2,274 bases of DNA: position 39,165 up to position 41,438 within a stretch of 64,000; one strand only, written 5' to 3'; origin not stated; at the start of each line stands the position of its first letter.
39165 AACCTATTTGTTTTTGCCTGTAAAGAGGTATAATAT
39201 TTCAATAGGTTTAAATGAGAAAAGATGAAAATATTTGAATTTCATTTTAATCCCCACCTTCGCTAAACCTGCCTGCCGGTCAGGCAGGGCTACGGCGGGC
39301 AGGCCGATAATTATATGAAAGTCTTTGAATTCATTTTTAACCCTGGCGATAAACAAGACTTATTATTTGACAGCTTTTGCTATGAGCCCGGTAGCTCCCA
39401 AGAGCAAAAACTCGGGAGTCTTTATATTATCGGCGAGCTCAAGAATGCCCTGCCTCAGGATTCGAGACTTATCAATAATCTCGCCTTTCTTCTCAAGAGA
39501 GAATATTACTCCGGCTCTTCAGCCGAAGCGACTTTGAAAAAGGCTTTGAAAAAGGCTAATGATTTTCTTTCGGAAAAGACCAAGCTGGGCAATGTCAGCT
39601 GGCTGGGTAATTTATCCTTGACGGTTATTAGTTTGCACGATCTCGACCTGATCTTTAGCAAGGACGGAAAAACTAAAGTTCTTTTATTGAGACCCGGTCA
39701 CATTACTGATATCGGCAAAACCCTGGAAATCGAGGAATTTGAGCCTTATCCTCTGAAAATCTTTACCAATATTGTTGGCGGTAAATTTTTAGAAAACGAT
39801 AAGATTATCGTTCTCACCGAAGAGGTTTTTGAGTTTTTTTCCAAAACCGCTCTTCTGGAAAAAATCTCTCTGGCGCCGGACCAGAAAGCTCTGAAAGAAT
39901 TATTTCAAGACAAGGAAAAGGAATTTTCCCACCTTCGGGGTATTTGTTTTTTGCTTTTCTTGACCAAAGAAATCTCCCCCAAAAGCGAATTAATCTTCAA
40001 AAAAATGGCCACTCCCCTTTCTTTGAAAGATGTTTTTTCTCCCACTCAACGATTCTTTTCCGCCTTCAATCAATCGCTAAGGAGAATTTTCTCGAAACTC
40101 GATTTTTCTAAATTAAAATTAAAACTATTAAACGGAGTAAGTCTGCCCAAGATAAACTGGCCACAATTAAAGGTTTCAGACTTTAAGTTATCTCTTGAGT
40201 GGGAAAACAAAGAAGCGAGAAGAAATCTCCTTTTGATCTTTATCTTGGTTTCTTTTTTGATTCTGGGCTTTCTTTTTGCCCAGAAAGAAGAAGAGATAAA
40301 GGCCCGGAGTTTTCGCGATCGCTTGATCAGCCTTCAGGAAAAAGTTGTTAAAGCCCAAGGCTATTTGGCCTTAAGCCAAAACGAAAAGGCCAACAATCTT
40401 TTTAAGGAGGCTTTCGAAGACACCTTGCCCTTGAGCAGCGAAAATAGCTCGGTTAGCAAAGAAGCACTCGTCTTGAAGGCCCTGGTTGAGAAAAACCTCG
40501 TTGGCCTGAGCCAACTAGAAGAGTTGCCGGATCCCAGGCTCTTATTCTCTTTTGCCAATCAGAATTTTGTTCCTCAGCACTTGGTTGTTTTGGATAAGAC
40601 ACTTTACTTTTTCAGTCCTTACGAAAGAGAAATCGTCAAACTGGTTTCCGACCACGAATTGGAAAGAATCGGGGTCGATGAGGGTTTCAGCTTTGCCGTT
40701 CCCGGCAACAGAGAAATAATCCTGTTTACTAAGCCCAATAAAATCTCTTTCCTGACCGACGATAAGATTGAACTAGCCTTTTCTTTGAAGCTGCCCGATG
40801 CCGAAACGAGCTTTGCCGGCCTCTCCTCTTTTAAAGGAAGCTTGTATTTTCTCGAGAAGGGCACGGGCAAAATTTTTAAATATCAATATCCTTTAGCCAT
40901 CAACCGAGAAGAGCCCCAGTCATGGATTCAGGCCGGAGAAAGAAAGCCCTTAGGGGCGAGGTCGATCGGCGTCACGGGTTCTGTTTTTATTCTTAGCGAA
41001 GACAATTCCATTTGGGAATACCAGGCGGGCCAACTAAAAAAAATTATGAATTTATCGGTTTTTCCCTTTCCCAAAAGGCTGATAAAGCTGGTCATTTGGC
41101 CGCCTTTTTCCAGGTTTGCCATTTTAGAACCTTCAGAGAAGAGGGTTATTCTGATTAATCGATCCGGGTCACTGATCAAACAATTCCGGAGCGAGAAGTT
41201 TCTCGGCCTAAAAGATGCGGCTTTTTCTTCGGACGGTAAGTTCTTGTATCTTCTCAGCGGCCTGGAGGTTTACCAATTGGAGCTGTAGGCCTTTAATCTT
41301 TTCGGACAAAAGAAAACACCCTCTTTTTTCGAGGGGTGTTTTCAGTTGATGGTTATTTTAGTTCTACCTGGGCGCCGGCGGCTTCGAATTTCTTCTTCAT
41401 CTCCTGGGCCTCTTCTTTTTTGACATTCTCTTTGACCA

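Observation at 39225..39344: A 60-nt GC-rich palindromic element flanked by a 30-nt duplication of a gene's start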

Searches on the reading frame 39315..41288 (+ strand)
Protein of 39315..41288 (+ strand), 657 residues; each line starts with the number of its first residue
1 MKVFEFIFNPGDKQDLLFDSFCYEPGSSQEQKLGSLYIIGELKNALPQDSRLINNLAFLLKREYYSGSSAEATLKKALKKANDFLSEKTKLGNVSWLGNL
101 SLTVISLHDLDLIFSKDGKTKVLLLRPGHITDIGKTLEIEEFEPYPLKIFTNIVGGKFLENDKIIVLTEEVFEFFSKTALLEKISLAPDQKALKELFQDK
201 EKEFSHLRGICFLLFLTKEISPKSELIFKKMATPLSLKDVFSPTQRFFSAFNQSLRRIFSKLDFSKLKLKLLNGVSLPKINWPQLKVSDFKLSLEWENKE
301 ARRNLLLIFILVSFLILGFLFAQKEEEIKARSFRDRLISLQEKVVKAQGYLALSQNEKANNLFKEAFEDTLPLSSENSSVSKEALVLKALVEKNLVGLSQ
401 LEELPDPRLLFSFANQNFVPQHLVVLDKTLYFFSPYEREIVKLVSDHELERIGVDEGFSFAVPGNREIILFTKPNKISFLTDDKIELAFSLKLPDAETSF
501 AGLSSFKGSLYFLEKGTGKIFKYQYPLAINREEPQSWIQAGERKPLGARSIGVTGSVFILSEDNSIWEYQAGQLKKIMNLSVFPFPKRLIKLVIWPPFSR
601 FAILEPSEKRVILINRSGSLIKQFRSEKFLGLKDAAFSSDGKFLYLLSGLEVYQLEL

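Call 12: search_protein_families(library=pfam, proteins=[window:39315-41288:+], max_evalue=1)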
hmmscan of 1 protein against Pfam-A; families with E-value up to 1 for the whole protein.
window:39315-41288:+ (657 aa): 0 families

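Call 13: find_homologous_proteins(query=window:39315-41288:+)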
Query window:39315-41288:+ (657 aa): 362 proteins with E <= 0.001 among 8000 candidates; the best 120 are listed.
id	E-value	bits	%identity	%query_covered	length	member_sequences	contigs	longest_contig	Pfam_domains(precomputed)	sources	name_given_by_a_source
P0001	0.0e+0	1420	100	100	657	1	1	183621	-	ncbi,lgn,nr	ncbi:MAG: hypothetical protein Q8N65_02705 [bacterium]|nr:hypothetical protein [bacterium]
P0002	0.0e+0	1252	88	100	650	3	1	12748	-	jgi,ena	-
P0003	5.7e-243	826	59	100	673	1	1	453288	-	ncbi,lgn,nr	ncbi:MAG: hypothetical protein Q8N16_01305 [bacterium]|nr:hypothetical protein [bacterium]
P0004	1.7e-240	818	60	100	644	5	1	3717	-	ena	-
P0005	6.9e-240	816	57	100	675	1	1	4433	-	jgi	jgi:hypothetical protein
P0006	4.3e-237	807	59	100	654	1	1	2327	-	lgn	-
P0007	5.4e-237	806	59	100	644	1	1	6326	-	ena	-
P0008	2.2e-225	768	54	100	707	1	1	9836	-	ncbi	-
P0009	8.1e-221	753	55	100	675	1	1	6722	-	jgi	-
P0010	9.5e-221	753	55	100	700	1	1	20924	-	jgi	-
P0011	9.5e-221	753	55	100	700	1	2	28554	-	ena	-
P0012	4.2e-218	744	54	100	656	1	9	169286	-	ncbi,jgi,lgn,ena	-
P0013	2.1e-217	742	55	100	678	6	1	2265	-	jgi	-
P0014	8.5e-215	733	55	100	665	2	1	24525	-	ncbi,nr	ncbi:hypothetical protein L6250_02300 [Candidatus Parcubacteria bacterium]|nr:hypothetical protein [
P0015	5.9e-214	730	53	100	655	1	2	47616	-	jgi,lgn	jgi:hypothetical protein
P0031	6.9e-134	466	40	100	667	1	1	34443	-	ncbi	-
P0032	7.4e-134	466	38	100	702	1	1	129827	-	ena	-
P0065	4.7e-128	447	39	100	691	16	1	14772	-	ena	-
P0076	3.6e-126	440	36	100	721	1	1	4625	-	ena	-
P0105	1.5e-122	429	38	100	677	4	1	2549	-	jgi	-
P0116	1.9e-121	425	38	100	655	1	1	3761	-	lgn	-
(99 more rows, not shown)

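Call 15: find_encoding_contigs(protein=P0002, flank=3000, max_places=4)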
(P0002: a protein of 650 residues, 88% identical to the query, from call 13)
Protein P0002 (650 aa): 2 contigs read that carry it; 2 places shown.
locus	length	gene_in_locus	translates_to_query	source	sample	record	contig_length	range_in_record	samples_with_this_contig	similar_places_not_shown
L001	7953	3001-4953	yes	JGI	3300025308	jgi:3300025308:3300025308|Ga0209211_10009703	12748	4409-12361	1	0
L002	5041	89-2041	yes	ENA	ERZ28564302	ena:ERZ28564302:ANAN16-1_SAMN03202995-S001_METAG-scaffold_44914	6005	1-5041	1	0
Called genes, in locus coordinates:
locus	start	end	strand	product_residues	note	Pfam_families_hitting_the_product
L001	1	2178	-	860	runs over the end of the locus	PF05673:DUF815 (faint), PF00158:Sigma54_activat (faint), PF13191:AAA_16 (faint), PF00004:AAA, PF07724:AAA_2, PF07728:AAA_5, PF10431:ClpB_D2-small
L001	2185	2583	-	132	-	-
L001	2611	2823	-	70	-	-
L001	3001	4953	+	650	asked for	-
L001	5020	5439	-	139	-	PF16320:Ribosomal_L12_N, PF00542:Ribosomal_L12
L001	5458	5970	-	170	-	PF00466:Ribosomal_L10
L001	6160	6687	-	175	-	PF01965:DJ-1_PfpI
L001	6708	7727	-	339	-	PF02618:YceG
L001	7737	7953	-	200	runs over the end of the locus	?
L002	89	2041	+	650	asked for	-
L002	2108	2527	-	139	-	PF16320:Ribosomal_L12_N, PF00542:Ribosomal_L12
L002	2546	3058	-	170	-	PF00466:Ribosomal_L10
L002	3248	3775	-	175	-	PF01965:DJ-1_PfpI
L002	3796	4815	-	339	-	PF02618:YceG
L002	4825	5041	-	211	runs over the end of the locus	PF01135:PCMT, PF13847:Methyltransf_31 (weak)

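Call 19: find_encoding_contigs(protein=P0065, flank=6000, max_places=2)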
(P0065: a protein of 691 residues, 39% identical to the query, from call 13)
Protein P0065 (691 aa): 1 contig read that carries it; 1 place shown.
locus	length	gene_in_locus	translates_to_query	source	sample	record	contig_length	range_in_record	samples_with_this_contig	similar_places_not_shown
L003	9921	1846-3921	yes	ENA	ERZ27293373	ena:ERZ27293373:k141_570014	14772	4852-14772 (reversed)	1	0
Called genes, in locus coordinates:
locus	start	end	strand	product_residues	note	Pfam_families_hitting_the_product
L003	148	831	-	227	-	-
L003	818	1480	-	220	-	PF02660:G3P_acyltransf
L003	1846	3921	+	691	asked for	-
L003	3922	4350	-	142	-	PF16320:Ribosomal_L12_N, PF00542:Ribosomal_L12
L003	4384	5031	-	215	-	PF00466:Ribosomal_L10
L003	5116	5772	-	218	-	PF01965:DJ-1_PfpI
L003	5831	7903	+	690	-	PF00912:Transgly, PF00905:Transpeptidase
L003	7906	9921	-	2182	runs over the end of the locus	PF13205:Big_5 (faint), PF01835:MG2, PF17962:bMG6 (weak), PF07703:A2M_BRD, PF00207:A2M, PF17973:bMG10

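Call 20: find_encoding_contigs(protein=P0032, flank=10000, max_places=1)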
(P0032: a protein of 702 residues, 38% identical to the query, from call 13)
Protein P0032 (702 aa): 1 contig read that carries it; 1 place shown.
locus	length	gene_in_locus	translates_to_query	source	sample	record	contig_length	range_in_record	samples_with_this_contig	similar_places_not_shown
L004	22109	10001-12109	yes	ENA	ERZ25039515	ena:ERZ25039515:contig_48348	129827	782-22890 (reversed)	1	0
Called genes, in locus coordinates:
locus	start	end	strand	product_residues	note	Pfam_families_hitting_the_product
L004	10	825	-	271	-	PF04402:SIMPL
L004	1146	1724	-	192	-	PF01553:Acyltransferase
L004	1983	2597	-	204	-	-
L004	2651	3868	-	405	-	-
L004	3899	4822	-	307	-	-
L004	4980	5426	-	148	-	-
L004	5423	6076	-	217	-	-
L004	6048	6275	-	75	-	-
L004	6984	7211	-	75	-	-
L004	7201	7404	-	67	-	-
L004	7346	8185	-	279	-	PF00188:CAP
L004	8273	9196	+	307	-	PF13518:HTH_28 (weak), PF13565:HTH_32, PF00665:rve, PF13683:rve_3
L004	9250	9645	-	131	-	-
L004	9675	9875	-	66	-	-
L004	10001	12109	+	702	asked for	-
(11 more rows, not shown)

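Call 52: find_encoding_contigs(protein=P0105, flank=400, max_places=1)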
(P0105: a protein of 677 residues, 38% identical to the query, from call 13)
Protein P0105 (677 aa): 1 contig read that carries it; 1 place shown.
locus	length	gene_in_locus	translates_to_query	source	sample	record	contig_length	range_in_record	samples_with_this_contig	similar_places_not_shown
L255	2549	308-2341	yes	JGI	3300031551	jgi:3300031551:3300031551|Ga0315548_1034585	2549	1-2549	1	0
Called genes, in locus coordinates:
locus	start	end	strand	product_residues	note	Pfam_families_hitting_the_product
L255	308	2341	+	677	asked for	-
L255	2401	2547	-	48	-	?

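Call 53: find_encoding_contigs(protein=P0116, flank=400, max_places=1)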
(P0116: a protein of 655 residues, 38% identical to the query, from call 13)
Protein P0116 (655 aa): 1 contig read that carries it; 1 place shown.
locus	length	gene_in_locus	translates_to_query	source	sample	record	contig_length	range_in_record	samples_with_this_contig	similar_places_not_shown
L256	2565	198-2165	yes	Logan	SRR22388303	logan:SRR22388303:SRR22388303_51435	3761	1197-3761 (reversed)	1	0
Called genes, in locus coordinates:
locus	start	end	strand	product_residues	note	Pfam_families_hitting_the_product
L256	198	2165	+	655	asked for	-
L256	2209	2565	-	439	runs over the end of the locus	-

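Call 54: find_encoding_contigs(protein=P0031, flank=400, max_places=1)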
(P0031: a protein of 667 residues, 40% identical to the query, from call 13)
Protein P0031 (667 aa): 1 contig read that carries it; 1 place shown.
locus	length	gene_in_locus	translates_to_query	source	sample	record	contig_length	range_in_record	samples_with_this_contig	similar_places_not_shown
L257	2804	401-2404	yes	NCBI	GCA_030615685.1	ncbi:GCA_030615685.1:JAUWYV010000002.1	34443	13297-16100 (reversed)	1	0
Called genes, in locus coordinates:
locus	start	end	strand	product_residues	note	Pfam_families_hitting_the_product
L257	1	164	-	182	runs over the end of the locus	-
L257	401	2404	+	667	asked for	-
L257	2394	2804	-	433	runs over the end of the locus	-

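Call 55: find_encoding_contigs(protein=P0076, flank=400, max_places=1)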
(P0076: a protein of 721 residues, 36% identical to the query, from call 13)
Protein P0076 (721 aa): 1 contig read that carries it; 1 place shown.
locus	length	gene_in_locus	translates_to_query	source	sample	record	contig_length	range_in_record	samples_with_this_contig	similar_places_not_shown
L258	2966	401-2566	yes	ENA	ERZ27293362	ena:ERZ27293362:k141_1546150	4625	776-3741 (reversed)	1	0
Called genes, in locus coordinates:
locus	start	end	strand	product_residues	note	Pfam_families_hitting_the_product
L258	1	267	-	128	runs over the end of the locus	-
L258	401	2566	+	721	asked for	-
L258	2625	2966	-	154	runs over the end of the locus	PF16320:Ribosomal_L12_N, PF00542:Ribosomal_L12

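Call 78: predict_structure(alignment_id=A1)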
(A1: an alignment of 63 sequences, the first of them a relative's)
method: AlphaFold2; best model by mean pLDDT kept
length: 657 residues; sequences in the alignment: 63
mean_pLDDT: 84.6   pTM: 0.55
mean pLDDT of the five models: 84.6, 84.2, 84.1, 82.5, 81.2
residues with pLDDT >= 90: 413; 70-90: 147; 50-70: 26; < 50: 71
segments of 3 or more residues with pLDDT < 50: 140-145, 220-238, 241-243, 259-295
pLDDT, mean of each block of 10 residues (from residue 1): 86 84 90 93 81 93 92 92 89 85 91 89 90 77 51 81 92 93 89 88 89 78 27 40 49 51 40 33 36 54 81 91 90 93 94 92 94 89 94 92 95 94 95 97 90 95 94 96 89 95 95 96 94 95 95 95 96 95 93 87 97 93 96 95 96 96
secondary structure, 60 per line:
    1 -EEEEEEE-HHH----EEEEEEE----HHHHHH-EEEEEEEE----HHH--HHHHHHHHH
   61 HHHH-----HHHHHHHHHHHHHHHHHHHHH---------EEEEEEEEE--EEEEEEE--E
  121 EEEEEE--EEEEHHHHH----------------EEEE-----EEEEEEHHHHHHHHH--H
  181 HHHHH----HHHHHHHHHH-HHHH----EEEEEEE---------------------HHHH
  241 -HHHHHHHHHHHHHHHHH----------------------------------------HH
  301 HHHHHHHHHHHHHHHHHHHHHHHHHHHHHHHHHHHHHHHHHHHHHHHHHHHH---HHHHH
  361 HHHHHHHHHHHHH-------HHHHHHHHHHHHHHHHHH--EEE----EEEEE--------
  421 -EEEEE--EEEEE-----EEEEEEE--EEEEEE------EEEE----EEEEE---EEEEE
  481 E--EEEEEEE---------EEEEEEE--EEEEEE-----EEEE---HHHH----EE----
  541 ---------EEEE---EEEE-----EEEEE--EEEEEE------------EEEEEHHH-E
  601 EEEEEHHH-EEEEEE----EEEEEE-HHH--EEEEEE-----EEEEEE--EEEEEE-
elements in order: E2-8 E17-23 H28-33 E35-42 H52-64 H70-90 E100-108 E111-117 E120-126 E129-132 H133-137 E154-157 E163-168 H169-177 H180-185 H190-199 H201-204 E209-215 H237-240 H242-258 H299-352 H356-373 H381-398 E401-403 E408-412 E422-426 E429-433 E439-445 E448-453 E460-463 E468-472 E476-481 E484-490 E500-506 E509-514 E520-523 H527-530 E550-553 E557-560 E566-570 E573-578 E591-595 E600-605 E610-615 E620-625 E632-637 E643-648 E651-656

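Call 81: fold_search(model_id=the predicted structure, library=pdb)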
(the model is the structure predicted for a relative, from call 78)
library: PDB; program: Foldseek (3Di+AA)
matches with E <= 10: 1245; with E <= 0.001: 880
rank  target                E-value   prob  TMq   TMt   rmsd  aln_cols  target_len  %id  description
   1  7qrv_A                8.3e-12  1.00  0.31  0.66   4.5       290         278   14  Crystal structure of NHL domain of TRIM2 (full C-terminal) (released 2022-05-04)
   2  6xg7                  9.8e-12  1.00  0.31  0.65   4.7       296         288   15  1.3 A Resolution Structure of the of the NHL Repeat Region of D. melanogaster Thin (released 2020-12-16)
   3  7b2r_A                1.1e-11  1.00  0.31  0.66   4.6       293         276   13  Crystal structure of NHL domain of TRIM2 (released 2021-01-13)
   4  3ww9                  2.0e-11  1.00  0.29  0.70   4.1       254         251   15  Crystal structure of the computationally designed Pizza6 protein (released 2014-10-08)
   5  6f0t_A                8.3e-11  1.00  0.32  0.75   4.0       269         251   14  Crystal structure of Pizza6-SFW (released 2018-03-21)
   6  7b2r_B                9.8e-11  1.00  0.29  0.63   4.9       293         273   12  Crystal structure of NHL domain of TRIM2 (released 2021-01-13)
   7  2qc5                  9.8e-11  1.00  0.27  0.53   6.8       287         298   11  Streptogramin B lyase structure (released 2008-10-14)
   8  7qrv_B                1.1e-10  1.00  0.30  0.66   4.3       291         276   13  Crystal structure of NHL domain of TRIM2 (full C-terminal) (released 2022-05-04)
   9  7qrw                  1.5e-10  1.00  0.29  0.62   5.0       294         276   12  Crystal structure of NHL domain of TRIM3 (released 2022-05-04)
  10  4wjs                  1.6e-10  1.00  0.25  0.32   6.8       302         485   10  Crystal structure of Rsa4 from Chaetomium thermophilum (released 2014-11-19)
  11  6fpt_B                2.1e-10  1.00  0.30  0.49   4.1       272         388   10  Crystal structure of Danio rerio Lin41 filamin-NHL domains (released 2018-05-09)
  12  4zlr_A                2.1e-10  1.00  0.31  0.66   4.7       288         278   11  Structure of the Brat-NHL domain bound to consensus RNA motif (released 2015-11-11)
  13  5nuv                  2.1e-10  1.00  0.29  0.58   4.7       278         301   11  Structure of the WD40-domain of human ATG16L1 (released 2017-07-19)
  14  1q7f_B                2.4e-10  1.00  0.30  0.64   5.2       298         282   12  Brain Tumor NHL domain (released 2003-10-21)
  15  4zlr_B                3.0e-10  1.00  0.30  0.64   4.9       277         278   13  Structure of the Brat-NHL domain bound to consensus RNA motif (released 2015-11-11)
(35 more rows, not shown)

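Call 83: find_encoding_contigs(protein=P0001, flank=1500, max_places=6)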
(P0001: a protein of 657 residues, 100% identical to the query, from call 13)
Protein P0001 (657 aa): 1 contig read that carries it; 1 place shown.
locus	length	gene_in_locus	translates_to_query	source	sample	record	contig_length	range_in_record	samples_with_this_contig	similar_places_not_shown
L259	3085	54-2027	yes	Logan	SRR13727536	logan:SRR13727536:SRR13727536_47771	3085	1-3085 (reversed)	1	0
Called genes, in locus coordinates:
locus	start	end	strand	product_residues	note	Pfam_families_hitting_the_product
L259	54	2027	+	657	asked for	-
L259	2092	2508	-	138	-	PF16320:Ribosomal_L12_N, PF00542:Ribosomal_L12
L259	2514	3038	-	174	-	PF00466:Ribosomal_L10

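Call 98: list_cluster_members(proteins=[P0001, P0002])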
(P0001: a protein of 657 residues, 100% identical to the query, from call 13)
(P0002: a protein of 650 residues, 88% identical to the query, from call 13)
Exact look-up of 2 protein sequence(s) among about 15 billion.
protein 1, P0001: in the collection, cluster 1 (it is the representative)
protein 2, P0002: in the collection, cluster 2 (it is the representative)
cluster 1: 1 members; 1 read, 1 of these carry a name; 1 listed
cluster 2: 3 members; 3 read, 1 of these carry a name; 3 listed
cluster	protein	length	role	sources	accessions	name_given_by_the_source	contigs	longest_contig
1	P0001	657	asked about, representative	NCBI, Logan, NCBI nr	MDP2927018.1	MAG: hypothetical protein Q8N65_02705 [bacterium] | hypothetical protein [bacterium]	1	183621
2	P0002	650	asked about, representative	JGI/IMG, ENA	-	-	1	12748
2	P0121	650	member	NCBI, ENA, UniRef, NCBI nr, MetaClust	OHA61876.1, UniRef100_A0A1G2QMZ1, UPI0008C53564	MAG: hypothetical protein A2117_01790 [Candidatus Wildermuthbacteria bacterium GWA2_46_15] | PPM-type phosphatase domain-containing protein n=1 Tax=Candidatus Wildermuthbacteria ... | status=active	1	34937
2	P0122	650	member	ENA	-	-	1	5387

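Call 100: find_encoding_contigs(protein=P0121, flank=4000, max_places=2)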
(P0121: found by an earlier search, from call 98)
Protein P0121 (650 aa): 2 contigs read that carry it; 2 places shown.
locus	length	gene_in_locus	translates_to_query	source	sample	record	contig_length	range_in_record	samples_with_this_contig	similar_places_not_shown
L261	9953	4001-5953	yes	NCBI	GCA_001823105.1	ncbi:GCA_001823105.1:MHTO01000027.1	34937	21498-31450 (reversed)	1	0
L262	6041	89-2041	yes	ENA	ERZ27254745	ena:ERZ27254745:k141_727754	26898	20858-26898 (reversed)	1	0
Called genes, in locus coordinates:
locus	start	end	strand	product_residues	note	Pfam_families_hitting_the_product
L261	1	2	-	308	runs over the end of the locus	PF01795:Methyltransf_5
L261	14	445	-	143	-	PF02381:MraZ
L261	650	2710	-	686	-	PF05673:DUF815 (faint), PF00158:Sigma54_activat (faint), PF13191:AAA_16 (faint), PF07724:AAA_2, PF00004:AAA, PF07728:AAA_5, PF10431:ClpB_D2-small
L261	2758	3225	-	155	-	-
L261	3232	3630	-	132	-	-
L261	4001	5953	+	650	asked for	-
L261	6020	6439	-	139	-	PF16320:Ribosomal_L12_N, PF00542:Ribosomal_L12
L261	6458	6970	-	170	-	PF00466:Ribosomal_L10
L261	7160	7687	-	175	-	PF01965:DJ-1_PfpI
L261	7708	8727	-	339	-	PF02618:YceG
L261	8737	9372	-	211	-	PF01135:PCMT, PF13847:Methyltransf_31 (weak)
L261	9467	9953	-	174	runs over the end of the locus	PF01327:Pep_deformylase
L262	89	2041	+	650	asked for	-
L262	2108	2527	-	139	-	PF16320:Ribosomal_L12_N, PF00542:Ribosomal_L12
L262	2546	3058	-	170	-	PF00466:Ribosomal_L10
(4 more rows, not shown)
